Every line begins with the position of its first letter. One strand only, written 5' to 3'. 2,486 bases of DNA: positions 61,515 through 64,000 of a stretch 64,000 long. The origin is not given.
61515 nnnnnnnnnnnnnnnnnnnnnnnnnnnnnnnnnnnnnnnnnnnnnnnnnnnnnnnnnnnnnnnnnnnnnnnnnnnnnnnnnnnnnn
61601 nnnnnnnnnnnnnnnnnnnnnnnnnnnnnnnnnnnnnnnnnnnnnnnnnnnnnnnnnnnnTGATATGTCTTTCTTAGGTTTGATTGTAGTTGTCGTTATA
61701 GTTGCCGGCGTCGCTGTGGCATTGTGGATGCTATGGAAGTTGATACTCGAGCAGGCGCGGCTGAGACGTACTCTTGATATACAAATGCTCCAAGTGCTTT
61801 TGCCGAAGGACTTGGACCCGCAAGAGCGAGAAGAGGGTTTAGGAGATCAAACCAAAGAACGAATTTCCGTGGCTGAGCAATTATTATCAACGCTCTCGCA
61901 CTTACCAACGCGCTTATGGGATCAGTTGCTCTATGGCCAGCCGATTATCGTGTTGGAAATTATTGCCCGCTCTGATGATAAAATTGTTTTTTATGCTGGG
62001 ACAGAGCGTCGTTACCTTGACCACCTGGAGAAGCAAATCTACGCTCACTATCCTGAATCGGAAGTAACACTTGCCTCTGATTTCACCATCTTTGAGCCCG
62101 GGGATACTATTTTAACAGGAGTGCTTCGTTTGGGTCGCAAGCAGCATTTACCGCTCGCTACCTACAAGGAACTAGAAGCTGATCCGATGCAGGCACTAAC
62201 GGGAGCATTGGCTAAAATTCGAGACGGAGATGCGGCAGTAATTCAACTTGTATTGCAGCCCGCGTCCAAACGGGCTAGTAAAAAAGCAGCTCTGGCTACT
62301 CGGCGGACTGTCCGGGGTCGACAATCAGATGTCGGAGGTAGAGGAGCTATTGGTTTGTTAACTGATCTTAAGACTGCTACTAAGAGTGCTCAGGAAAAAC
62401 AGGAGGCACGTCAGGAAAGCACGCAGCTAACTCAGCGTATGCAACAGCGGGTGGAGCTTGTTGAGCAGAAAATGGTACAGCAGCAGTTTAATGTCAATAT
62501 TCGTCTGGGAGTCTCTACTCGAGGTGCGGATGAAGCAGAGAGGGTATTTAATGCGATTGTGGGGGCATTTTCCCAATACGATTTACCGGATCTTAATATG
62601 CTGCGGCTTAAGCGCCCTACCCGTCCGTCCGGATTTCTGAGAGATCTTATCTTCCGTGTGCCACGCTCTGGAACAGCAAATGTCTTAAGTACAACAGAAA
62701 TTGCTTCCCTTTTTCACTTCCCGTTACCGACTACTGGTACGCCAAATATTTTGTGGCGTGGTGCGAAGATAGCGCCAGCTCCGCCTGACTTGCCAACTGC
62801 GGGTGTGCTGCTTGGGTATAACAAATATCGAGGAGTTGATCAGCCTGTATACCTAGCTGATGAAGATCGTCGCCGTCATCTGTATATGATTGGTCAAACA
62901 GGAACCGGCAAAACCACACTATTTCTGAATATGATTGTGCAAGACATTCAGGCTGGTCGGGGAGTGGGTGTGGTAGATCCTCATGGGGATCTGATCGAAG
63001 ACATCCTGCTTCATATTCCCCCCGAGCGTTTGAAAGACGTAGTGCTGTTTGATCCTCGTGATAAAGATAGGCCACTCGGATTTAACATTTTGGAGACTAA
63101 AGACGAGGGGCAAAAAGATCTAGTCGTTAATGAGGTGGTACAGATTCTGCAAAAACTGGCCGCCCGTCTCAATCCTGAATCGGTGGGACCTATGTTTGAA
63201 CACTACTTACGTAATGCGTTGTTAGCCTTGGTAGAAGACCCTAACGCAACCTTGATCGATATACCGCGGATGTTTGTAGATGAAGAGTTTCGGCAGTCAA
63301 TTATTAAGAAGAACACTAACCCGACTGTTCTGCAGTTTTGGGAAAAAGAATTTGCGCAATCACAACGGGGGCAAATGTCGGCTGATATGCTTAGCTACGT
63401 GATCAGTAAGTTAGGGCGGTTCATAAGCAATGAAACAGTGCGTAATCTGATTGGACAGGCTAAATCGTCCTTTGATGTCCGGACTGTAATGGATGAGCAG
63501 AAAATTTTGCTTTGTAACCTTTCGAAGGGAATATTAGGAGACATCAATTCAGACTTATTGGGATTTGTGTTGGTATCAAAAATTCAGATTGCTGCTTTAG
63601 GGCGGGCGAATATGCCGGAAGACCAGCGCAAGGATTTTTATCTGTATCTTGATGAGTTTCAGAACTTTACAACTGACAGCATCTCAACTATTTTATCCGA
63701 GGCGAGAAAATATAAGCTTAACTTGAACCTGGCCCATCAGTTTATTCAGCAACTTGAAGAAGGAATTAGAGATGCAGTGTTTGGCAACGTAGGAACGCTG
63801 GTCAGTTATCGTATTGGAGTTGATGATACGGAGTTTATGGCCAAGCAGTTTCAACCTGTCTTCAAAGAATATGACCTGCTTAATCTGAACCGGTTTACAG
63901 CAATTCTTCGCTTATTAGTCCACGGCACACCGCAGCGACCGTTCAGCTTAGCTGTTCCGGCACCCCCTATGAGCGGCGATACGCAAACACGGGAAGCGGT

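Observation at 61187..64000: Coupling-protein-like ATPase (VirD4/TraD-like) missed by the ORF track, lying 40 kb from the VirB4 locus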

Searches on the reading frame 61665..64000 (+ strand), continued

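Call 66: get_annotated_region(hit=H24, flank=9000)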
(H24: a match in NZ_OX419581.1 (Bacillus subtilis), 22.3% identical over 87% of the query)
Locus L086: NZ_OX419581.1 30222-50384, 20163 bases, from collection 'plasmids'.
description: Bacillus subtilis isolate NRS6116 plasmid NRS6116_2, complete sequence
organism: Bacillus subtilis (NCBI taxid 1423)
taxonomy: Bacteria; Bacillota; Bacilli; Bacillales; Bacillaceae; Bacillus; Bacillus subtilis
host: -; source: garden soil; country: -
typing (MOB-suite, as given by PLSDB): non-mobilizable
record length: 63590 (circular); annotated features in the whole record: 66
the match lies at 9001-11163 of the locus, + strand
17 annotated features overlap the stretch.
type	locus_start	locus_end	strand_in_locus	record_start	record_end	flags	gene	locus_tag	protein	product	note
CDS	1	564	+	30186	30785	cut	-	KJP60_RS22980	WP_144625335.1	hypothetical protein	-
CDS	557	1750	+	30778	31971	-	-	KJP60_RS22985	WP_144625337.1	peptidoglycan DD-metalloendopeptidase family protein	-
CDS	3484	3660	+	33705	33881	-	-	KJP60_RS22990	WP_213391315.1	hypothetical protein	-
CDS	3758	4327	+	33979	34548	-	-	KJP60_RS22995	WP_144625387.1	hypothetical protein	-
CDS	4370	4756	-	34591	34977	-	-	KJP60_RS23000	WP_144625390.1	hypothetical protein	-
CDS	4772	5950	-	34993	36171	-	-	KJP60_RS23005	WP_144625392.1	hypothetical protein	-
CDS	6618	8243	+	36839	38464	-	-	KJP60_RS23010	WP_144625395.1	hypothetical protein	-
CDS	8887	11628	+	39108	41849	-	-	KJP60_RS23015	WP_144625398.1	DUF87 domain-containing protein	-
CDS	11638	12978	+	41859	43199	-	-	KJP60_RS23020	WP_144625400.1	replication-relaxation family protein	-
CDS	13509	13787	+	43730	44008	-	-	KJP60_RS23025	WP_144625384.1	hypothetical protein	-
CDS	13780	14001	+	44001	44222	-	-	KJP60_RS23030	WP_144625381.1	hypothetical protein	-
CDS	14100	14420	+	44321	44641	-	-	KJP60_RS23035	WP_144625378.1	hypothetical protein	-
CDS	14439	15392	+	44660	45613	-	-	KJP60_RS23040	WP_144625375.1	conjugal transfer protein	-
CDS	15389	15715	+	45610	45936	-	-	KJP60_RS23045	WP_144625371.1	TcpD family membrane protein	-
CDS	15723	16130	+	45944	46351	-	-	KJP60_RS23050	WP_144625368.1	TcpE family conjugal transfer membrane protein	-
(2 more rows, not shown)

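Call 67: search_protein_families(library=pfam, proteins=[L085:7905-10565:+, L085:10577-11464:+, L085:13682-16228:+, L086:8887-11628:+, L086:11638-12978:+], max_evalue=0.001)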
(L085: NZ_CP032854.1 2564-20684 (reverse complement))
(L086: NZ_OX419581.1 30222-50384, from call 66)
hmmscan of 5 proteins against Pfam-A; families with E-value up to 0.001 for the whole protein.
L085:7905-10565:+ (886 aa): 1 family
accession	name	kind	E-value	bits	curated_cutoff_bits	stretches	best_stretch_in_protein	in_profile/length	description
PF01935.23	DUF87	-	1.3e-09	38.9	23.2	1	332-580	8-217/220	Helicase HerA, central domain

L085:10577-11464:+ (295 aa): 1 family
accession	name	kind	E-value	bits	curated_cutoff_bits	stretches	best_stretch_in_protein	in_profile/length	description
PF13814.12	Replic_Relax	-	1.2e-10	42.2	25.3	1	16-214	4-183/191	Replication-relaxation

L085:13682-16228:+ (848 aa): 2 families
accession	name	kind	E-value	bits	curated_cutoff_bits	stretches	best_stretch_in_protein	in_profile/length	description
PF12846.13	AAA_10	-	3.1e-116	388.8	27.5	1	457-817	2-362/362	AAA-like domain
PF19044.6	P-loop_TraG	-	8.3e-05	21.8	25.8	0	478-746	31-300/413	TraG P-loop domain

L086:8887-11628:+ (913 aa): 3 families
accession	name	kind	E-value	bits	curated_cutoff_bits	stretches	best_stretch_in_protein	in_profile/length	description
PF01935.23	DUF87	-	2.6e-09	38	23.2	1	340-596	12-211/220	Helicase HerA, central domain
PF01580.24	FtsK_SpoIIIE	-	2e-05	24.6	24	1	324-371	14-60/221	FtsK/SpoIIIE family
PF10412.15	TrwB_AAD_bind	-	5.8e-05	22.6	20.5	0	514-713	140-334/387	Type IV secretion-system coupling protein DNA-binding domain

L086:11638-12978:+ (446 aa): 0 families

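Call 74: get_annotated_region(hit=H10, flank=8000)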
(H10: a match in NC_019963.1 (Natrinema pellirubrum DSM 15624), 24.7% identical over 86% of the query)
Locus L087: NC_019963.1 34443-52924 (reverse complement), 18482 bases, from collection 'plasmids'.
description: Natrinema pellirubrum DSM 15624 plasmid pNATPE02, complete sequence
organism: Natrinema pellirubrum DSM 15624 (NCBI taxid 797303)
taxonomy: Archaea; Euryarchaeota; Halobacteria; Halobacteriales; Natrialbaceae; Natrinema; Natrinema pellirubrum; Natrinema pellirubrum DSM 15624
host: -; source: -; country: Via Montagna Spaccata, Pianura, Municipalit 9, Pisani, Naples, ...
typing (MOB-suite, as given by PLSDB): non-mobilizable; mating-pair formation MPF_T
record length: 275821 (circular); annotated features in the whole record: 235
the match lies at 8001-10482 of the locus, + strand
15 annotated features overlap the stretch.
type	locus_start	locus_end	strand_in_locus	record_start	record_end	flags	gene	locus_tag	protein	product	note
CDS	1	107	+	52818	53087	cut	-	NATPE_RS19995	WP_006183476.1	hypothetical protein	-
CDS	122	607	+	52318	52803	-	-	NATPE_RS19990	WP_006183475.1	pilin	-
CDS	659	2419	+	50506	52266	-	-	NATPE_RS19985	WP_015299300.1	hypothetical protein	-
CDS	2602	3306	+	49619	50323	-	-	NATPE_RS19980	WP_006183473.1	hypothetical protein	-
CDS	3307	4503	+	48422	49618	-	-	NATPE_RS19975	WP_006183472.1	hypothetical protein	-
CDS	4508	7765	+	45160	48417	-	-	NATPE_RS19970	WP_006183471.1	type IV secretory system conjugative DNA transfer family protein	-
CDS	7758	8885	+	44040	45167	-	-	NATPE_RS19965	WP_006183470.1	hypothetical protein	-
CDS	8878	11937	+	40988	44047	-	-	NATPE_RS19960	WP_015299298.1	type IV secretory system conjugative DNA transfer family protein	-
CDS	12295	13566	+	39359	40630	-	-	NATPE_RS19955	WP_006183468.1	hypothetical protein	-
CDS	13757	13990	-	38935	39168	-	-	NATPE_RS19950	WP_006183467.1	hypothetical protein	-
CDS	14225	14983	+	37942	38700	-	-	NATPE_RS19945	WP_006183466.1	creatininase family protein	-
CDS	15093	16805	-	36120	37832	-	-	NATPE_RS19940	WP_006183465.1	MBL fold metallo-hydrolase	-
CDS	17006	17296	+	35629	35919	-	-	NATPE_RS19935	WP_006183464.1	hypothetical protein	-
CDS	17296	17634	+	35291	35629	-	-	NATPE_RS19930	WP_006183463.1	hypothetical protein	-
CDS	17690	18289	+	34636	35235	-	-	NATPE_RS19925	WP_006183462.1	helix-turn-helix domain-containing protein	-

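Call 89: search_protein_representatives(alignment_id=A1)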
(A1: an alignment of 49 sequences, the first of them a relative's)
Query: 49 sequences, 827 profile positions. Proteins with E-value up to 0.001 (for the whole library): 26129; up to 1e-10: 17886; up to 1e-30: 7850. The best 150 are listed.
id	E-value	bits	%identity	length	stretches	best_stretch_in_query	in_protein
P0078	0.0e+00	1499.1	-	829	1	4-827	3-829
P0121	0.0e+00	1171.1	-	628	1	204-827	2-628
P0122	7.8e-256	867.5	-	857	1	13-808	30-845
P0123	1.2e-249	847.0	-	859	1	8-810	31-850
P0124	3.6e-247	838.8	-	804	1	2-803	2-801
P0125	3.7e-242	822.3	-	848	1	5-808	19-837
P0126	6.6e-241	818.1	-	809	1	45-808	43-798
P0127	8.3e-239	811.2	-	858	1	3-811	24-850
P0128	8.1e-232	788.1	-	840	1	6-817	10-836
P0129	2.6e-231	786.4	-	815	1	18-802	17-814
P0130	1.3e-229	780.7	-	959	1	367-827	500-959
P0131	1.3e-228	777.5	-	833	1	7-805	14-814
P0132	1.0e-225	767.9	-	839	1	8-805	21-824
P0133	3.8e-224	762.7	-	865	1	5-808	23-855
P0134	1.5e-219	747.5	-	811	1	7-800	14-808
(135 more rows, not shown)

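Call 94: get_annotated_region(hit=H6, flank=9000)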
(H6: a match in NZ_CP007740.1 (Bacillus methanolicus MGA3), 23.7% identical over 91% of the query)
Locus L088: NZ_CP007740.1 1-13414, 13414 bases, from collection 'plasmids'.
description: Bacillus methanolicus MGA3 plasmid pBM69, complete sequence
organism: Bacillus methanolicus MGA3 (NCBI taxid 796606)
taxonomy: Bacteria; Bacillota; Bacilli; Bacillales; Bacillaceae; Bacillus; Bacillus methanolicus; Bacillus methanolicus MGA3
host: -; source: soil sample, enrichment culture methanol as carbon source; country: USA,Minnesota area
typing (MOB-suite, as given by PLSDB): non-mobilizable
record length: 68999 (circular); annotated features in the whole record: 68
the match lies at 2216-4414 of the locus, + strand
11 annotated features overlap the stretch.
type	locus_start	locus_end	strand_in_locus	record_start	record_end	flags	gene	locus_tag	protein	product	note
CDS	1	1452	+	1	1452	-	-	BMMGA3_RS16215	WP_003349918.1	primase C-terminal domain-containing protein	-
CDS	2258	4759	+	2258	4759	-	-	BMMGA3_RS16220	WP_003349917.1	DUF87 domain-containing protein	-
CDS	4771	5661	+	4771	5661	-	-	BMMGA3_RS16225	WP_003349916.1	replication-relaxation family protein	-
CDS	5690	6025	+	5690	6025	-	-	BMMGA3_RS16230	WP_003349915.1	hypothetical protein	-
CDS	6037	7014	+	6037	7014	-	-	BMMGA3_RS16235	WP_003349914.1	conjugal transfer protein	-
CDS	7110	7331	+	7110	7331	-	-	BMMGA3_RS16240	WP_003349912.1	hypothetical protein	-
CDS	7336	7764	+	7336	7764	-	-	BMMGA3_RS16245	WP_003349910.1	conjugal transfer protein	-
CDS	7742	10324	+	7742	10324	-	-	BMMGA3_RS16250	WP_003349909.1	ATP-binding protein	-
CDS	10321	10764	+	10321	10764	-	-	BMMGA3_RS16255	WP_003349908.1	hypothetical protein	-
CDS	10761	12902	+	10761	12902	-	-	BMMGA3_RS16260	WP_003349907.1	transposase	-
CDS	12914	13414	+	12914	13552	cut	-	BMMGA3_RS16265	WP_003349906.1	hypothetical protein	-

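Call 95: get_annotated_region(hit=H4, flank=9000)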
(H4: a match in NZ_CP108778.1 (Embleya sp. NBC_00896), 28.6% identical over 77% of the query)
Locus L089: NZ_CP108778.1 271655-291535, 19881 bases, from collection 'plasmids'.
description: Embleya sp. NBC_00896 plasmid unnamed2, complete sequence
organism: Embleya sp. NBC_00896 (NCBI taxid 2975961)
taxonomy: Bacteria; Actinomycetota; Actinomycetes; Kitasatosporales; Streptomycetaceae; Embleya; Embleya sp. NBC 00896
host: -; source: -; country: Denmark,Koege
typing (MOB-suite, as given by PLSDB): non-mobilizable
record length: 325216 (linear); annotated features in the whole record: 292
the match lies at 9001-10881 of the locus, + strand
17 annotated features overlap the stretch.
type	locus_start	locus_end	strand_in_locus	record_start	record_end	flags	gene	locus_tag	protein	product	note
CDS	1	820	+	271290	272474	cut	-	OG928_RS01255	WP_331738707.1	3'-5' exonuclease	-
CDS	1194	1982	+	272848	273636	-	-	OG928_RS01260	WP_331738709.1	hypothetical protein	-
CDS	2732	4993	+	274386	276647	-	-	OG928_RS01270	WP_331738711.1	hypothetical protein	-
CDS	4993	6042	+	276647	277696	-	-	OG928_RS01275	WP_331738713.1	PrgI family protein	-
CDS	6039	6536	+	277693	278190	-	-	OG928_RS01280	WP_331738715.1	XF1762 family protein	-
CDS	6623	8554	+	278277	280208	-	-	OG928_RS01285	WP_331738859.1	ATP-binding protein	-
CDS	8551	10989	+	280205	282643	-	-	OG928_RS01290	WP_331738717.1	type IV secretory system conjugative DNA transfer family protein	-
CDS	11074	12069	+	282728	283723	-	-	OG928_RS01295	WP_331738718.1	replication-relaxation family protein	-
CDS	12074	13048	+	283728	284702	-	-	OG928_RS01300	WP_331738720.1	NlpC/P60 family protein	-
CDS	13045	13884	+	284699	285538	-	-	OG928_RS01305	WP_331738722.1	hypothetical protein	-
CDS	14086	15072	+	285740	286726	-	-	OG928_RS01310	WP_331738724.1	hypothetical protein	-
CDS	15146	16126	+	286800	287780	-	-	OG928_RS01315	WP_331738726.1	hypothetical protein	-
CDS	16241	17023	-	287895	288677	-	-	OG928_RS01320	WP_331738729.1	helix-turn-helix domain-containing protein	-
CDS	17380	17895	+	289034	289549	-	-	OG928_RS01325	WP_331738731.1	hypothetical protein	-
CDS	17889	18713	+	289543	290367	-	-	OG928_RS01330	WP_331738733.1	hypothetical protein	-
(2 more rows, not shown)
